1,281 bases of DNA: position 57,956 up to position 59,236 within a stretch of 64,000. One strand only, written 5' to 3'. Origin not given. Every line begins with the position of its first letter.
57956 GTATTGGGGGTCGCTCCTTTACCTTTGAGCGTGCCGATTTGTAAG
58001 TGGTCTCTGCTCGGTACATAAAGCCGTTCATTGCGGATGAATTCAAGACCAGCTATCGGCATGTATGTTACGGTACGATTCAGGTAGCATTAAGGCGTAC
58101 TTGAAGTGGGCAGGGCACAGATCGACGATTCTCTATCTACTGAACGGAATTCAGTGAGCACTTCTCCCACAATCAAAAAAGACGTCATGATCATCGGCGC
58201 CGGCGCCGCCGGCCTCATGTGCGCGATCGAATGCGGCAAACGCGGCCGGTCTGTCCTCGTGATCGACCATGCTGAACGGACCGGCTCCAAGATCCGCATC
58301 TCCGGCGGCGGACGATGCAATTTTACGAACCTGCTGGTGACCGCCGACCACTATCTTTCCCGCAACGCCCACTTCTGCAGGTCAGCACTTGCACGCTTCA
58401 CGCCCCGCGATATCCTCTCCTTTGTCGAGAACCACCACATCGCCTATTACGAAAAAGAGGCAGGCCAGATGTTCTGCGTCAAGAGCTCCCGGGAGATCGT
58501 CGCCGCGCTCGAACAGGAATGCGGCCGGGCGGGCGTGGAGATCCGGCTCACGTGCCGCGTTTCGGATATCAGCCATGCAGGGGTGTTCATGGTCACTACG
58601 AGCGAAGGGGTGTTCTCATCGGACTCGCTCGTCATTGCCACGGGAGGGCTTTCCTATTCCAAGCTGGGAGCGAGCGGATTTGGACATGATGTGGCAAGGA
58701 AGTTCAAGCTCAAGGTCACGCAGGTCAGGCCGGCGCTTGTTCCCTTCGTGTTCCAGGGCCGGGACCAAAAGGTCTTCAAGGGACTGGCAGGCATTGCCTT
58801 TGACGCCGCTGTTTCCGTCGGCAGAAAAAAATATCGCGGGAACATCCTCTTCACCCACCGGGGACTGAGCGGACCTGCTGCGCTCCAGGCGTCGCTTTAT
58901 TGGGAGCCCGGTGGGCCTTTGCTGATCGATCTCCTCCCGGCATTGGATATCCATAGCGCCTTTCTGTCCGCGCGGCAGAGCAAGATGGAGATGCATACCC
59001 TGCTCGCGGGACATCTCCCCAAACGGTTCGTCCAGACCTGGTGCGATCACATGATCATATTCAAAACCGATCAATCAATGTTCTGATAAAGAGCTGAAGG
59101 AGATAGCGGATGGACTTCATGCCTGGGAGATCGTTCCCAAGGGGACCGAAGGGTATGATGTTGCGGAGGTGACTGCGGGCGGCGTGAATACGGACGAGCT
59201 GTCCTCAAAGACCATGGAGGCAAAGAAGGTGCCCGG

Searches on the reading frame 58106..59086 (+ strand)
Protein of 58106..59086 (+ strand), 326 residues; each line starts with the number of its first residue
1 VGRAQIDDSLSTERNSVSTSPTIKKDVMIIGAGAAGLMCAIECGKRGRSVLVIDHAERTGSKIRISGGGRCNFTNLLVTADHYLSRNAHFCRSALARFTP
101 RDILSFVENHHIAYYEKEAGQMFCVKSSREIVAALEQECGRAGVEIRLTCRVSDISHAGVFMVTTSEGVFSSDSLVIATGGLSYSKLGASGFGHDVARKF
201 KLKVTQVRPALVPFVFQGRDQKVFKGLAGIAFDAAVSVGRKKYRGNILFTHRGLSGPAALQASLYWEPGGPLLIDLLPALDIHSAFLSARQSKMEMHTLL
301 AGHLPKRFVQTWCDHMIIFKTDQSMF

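Call 34: search_protein_families(library=pfam, max_evalue=0.00001, proteins=[window:58106-59086:+])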
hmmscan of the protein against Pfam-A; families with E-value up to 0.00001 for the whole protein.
window:58106-59086:+ (326 aa): 9 families
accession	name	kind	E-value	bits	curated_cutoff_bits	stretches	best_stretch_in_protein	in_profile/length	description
PF03486.20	HI0933_like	-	1.7e-60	204.9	50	1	26-207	2-190/244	HI0933-like protein Rossmann domain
PF22780.1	HI0933_like_1st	-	3.7e-26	92.3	27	1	208-323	1-130/165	HI0933-like protein barrel and H2TH domain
PF01266.30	DAO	-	5.1e-13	49.7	27.9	0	26-60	1-35/353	FAD dependent oxidoreductase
PF00890.30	FAD_binding_2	-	1.7e-11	44.4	20.4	1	26-71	1-46/414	FAD binding domain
PF13738.12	Pyr_redox_3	-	1.2e-09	38.3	30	0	29-57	2-31/305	Pyridine nucleotide-disulphide oxidoreductase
PF07992.20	Pyr_redox_2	-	3.4e-09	37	26.1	0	25-59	1-34/291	Pyridine nucleotide-disulphide oxidoreductase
PF13450.12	NAD_binding_8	-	2.5e-07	31.3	21.9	1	29-62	1-34/68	NAD(P)-binding Rossmann-like domain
PF12831.13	FAD_oxidored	-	2.8e-06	27.3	27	1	26-159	1-118/416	FAD dependent oxidoreductase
PF01593.30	Amino_oxidase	-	3.3e-06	27.1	19.8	0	86-179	161-254/443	Flavin containing amine oxidoreductase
